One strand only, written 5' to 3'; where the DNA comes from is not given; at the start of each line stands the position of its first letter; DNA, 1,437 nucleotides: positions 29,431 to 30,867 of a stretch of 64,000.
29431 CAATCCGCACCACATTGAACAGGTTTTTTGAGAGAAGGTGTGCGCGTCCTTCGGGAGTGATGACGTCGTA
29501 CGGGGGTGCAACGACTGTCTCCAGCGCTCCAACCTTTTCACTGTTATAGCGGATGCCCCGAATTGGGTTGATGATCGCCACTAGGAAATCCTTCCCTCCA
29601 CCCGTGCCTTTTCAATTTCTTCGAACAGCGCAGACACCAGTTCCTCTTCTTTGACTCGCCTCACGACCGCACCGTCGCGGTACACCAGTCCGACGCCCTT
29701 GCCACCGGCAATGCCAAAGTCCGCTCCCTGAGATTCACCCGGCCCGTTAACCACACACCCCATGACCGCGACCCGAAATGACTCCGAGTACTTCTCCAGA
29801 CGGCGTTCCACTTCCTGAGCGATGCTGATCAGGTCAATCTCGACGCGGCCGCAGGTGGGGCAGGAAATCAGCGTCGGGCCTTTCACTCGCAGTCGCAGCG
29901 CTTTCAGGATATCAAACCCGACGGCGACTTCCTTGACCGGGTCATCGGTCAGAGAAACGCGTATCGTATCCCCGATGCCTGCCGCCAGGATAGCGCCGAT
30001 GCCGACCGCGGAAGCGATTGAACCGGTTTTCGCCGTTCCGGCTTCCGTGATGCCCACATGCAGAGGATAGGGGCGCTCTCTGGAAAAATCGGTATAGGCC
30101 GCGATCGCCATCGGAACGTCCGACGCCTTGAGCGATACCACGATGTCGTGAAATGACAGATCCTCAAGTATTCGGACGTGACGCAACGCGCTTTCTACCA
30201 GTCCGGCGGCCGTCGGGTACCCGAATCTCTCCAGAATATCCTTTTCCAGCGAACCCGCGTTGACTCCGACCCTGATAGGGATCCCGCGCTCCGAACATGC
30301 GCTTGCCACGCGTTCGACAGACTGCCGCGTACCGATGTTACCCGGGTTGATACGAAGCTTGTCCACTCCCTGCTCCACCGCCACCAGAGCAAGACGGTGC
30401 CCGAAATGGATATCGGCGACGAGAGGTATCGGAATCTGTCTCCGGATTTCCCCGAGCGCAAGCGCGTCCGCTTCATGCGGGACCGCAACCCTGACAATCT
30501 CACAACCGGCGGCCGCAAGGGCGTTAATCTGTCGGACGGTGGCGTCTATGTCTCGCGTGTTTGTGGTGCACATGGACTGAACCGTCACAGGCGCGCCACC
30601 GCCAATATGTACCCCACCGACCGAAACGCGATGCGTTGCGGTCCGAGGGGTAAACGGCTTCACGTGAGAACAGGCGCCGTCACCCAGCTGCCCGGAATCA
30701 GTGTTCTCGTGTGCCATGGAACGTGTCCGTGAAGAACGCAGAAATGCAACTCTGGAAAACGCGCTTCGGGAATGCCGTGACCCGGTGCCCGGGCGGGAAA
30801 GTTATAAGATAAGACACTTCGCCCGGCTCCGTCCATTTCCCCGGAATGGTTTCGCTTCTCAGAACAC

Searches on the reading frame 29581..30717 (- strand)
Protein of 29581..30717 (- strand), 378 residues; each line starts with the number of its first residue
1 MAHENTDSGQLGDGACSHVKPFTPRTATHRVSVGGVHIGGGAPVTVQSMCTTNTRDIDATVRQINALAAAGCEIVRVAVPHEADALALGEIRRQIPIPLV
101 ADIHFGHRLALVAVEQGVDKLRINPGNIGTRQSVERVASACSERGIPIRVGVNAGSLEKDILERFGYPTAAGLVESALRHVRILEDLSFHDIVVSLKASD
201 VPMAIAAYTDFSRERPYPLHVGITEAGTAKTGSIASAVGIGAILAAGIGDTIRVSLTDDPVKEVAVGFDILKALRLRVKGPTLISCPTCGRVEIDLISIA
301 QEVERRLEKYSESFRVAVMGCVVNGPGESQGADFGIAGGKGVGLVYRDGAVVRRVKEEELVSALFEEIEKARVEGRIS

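Call 71: search_protein_families(library=pfam, proteins=[window:29581-30717:-], max_evalue=0.00001)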
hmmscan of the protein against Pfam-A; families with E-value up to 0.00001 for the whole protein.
window:29581-30717:- (378 aa): 1 family
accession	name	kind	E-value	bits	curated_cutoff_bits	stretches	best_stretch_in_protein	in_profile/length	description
PF04551.19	GcpE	-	5.3e-149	496.3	32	1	28-370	1-343/343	GcpE protein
